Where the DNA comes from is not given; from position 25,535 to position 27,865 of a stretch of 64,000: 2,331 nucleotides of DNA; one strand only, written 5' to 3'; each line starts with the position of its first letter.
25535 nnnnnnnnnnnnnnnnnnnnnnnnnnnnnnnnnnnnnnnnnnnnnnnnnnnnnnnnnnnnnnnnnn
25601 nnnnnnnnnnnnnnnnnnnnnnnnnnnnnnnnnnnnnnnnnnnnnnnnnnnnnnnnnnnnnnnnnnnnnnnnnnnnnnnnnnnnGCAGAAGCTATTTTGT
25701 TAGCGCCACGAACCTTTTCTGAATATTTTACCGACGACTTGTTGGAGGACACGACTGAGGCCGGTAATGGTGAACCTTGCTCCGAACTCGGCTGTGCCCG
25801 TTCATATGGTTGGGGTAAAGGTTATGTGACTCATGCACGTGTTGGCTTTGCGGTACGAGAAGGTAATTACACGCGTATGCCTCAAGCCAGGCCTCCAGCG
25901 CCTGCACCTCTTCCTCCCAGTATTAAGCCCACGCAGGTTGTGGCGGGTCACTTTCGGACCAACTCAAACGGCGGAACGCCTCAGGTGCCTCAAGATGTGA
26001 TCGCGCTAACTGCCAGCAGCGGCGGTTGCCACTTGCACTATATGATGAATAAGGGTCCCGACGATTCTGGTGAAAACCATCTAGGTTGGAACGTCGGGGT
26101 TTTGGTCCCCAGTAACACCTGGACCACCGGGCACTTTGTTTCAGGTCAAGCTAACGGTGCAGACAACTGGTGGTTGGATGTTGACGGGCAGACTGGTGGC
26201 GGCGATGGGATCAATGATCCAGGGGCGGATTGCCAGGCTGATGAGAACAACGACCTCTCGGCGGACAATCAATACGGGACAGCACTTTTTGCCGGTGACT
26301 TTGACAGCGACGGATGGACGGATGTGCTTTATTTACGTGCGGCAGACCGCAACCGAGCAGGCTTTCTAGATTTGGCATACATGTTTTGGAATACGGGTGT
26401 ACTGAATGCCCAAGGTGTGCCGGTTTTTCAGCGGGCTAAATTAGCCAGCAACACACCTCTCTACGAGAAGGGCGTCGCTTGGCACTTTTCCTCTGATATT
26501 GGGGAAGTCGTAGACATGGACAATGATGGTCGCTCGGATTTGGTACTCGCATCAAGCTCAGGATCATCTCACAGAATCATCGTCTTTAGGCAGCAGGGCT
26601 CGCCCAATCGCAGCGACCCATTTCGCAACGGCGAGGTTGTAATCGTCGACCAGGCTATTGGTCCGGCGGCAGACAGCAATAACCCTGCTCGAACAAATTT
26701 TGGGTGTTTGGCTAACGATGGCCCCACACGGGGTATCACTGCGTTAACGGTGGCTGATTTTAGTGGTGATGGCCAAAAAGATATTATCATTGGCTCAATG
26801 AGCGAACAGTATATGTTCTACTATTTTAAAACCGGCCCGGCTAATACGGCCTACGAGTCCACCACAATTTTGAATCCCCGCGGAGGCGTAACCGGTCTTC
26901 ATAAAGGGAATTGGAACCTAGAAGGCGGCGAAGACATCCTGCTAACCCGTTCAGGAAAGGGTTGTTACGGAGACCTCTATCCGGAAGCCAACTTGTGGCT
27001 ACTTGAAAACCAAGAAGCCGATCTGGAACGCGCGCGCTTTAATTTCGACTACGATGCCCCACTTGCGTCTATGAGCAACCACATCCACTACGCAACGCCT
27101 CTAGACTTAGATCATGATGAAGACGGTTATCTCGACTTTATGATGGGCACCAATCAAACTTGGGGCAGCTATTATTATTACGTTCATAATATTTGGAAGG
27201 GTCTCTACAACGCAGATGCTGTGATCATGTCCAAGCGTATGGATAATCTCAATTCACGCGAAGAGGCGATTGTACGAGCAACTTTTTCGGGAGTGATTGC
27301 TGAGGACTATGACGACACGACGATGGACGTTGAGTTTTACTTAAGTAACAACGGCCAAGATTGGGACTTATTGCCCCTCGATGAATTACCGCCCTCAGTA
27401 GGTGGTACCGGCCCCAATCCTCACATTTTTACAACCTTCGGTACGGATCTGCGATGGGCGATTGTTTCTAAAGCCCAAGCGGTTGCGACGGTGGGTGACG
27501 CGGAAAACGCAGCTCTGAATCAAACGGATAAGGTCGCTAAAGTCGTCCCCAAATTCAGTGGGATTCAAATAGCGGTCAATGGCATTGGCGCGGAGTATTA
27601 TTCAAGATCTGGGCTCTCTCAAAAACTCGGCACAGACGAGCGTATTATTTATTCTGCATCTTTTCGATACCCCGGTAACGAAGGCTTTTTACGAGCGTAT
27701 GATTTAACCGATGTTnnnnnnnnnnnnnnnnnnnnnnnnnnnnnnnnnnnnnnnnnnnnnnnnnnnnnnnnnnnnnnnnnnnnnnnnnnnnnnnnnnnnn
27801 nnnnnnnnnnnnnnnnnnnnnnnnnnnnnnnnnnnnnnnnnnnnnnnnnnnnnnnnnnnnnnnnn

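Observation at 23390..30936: Translationally coupled five-gene minor-pilin operon with shared ERG-type leaders and an unusually large PilY1 carrying FG-GAP-like repeats and a Cys-rich insert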

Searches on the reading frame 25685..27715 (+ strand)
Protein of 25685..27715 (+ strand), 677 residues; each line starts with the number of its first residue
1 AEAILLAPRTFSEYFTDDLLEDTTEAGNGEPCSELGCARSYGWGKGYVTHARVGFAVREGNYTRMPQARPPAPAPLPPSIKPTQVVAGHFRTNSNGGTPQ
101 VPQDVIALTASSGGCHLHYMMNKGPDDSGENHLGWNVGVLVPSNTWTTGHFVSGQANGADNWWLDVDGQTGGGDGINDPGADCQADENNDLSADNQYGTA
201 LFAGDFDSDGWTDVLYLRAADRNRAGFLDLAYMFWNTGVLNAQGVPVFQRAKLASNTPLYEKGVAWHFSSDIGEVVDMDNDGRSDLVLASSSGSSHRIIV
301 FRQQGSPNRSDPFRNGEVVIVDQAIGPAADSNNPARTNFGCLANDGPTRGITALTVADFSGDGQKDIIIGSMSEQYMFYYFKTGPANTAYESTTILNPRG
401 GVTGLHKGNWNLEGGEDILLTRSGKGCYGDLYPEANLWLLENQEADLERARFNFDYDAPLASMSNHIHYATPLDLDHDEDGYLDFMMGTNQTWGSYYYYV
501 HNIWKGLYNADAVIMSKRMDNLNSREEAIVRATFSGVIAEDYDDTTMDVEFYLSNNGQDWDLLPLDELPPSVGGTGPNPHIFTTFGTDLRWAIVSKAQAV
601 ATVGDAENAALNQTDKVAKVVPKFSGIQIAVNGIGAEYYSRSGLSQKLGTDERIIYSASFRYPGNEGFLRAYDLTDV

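Call 69: predict_structure(alignment_id=A4)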
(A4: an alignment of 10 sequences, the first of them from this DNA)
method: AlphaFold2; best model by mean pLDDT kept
length: 677 residues; sequences in the alignment: 10
mean_pLDDT: 50.1   pTM: 0.51
mean pLDDT of the five models: 50.1, 48.5, 48.3, 48.2, 46.7
residues with pLDDT >= 90: 0; 70-90: 117; 50-70: 203; < 50: 357
segments of 3 or more residues with pLDDT < 50: 1-7, 15-198, 222-226, 240-246, 268-270, 329-349, 424-431, 455-513, 599-621, 642-648, 650-658, 660-677
pLDDT, mean of each block of 10 residues (from residue 1): 41 41 32 28 26 25 29 32 25 25 24 28 31 29 25 28 37 35 33 42 66 65 52 65 51 69 52 71 74 68 67 73 59 40 42 73 80 74 64 76 64 64 50 59 55 48 41 43 45 34 34 53 57 74 63 71 83 76 67 56 41 42 62 58 48 47 38 33
secondary structure, 60 per line:
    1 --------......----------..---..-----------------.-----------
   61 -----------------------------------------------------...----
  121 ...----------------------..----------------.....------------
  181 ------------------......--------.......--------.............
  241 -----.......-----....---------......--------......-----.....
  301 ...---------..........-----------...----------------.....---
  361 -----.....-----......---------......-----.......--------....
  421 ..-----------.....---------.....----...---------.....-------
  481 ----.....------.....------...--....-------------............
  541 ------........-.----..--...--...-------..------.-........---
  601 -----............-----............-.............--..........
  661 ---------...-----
elements in order (helices of 4 or more, strands of 3 or more residues): E9-14 E114-116 E121-123 E199-204 E213-219 E228-240 E246-252 H258-261 E271-276 E285-290 E296-303 E313-322 E353-357 E366-370 E376-381 E391-396 E402-408 E417-422 E434-438 H448-452 E457-459 E469-473 E485-489 E496-500 E512-515 E529-540 E547-554 E590-597 H606-617 E623-634 E639-648 E651-660 E670-672

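Call 71: fold_search(model_id=the predicted structure, library=pdb)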
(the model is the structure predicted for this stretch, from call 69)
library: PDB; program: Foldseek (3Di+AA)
matches with E <= 10: 768; with E <= 0.001: 106
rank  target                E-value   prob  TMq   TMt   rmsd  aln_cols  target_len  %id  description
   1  4a7k                  2.0e-07  1.00  0.27  0.22  17.1       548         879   10  Bifunctional Aldos-2-ulose dehydratase (released 2012-03-21)
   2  9etn_A                3.8e-07  1.00  0.25  0.30  15.2       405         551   13  Crystal structure of murine CRTAC1 (released 2024-07-31)
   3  5mb4                  5.3e-07  1.00  0.23  0.36  12.0       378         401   12  Crystal Structure of the Psathyrella asperospora lectin PAL in complex with GlcNAc (released 2017-02-22)
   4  4up4_B                8.6e-07  1.00  0.22  0.33  11.2       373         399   15  Structure of the recombinant lectin PVL from Psathyrella velutina in complex with GlcNAcb-D-1,3Galactoside (released 2015-01-28)
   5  2bwm                  9.6e-07  1.00  0.22  0.35  12.7       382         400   12  1.8A CRYSTAL STRUCTURE OF of Psathyrella velutina LECTIN IN COMPLEX WITH METHYL 2-ACETAMIDO-1,2-DIDEOXY-1-SELENO-BETA-D- (released 2006-01-23)
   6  6vbv_7                1.3e-06  1.00  0.19  0.18  26.6       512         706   10  Structure of the bovine BBSome:ARL6:GTP complex (released 2020-01-29)
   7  4tqj_A                1.3e-06  1.00  0.22  0.33  11.6       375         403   14  Structural basis of specific recognition of non-reducing terminal N-acetylglucosamine by an Agrocybe aegerita lection (released 2015-06-03)
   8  6voa_B                1.7e-06  1.00  0.18  0.19  24.5       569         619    9  Cryo-EM structure of the BBSome-ARL6 complex (released 2020-06-24)
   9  2bwr_A                2.5e-06  1.00  0.23  0.36  12.5       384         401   13  Crystal Structure of Psathyrella Velutina Lectin at 1.5A Resolution (released 2006-01-23)
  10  6vbu_7                3.0e-06  1.00  0.18  0.17  25.9       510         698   11  Structure of the bovine BBSome complex (released 2020-01-29)
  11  4up4_A                3.3e-06  1.00  0.22  0.32  11.4       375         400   15  Structure of the recombinant lectin PVL from Psathyrella velutina in complex with GlcNAcb-D-1,3Galactoside (released 2015-01-28)
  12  7y22_Y                4.1e-06  1.00  0.17  0.15  26.1       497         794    9  CryoEM structure of Klebsiella phage Kp7 tail complex applied with C6 symmetry (released 2023-06-14)
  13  4tqm_A                1.2e-05  1.00  0.22  0.34  12.1       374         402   14  Structural basis of specific recognition of non-reducing terminal N-acetylglucosamine by an Agrocybe aegerita lection (released 2015-06-03)
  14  9v6e_C                2.3e-05  1.00  0.27  0.42  16.5       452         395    9  Cryo-EM structure of human full length KICSTOR complex (state 1) (released 2025-11-12)
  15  8hhv_A                2.3e-05  0.99  0.19  0.25  18.7       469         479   11  endo-alpha-D-arabinanase EndoMA1 from Microbacterium arabinogalactanolyticum (released 2023-08-16)
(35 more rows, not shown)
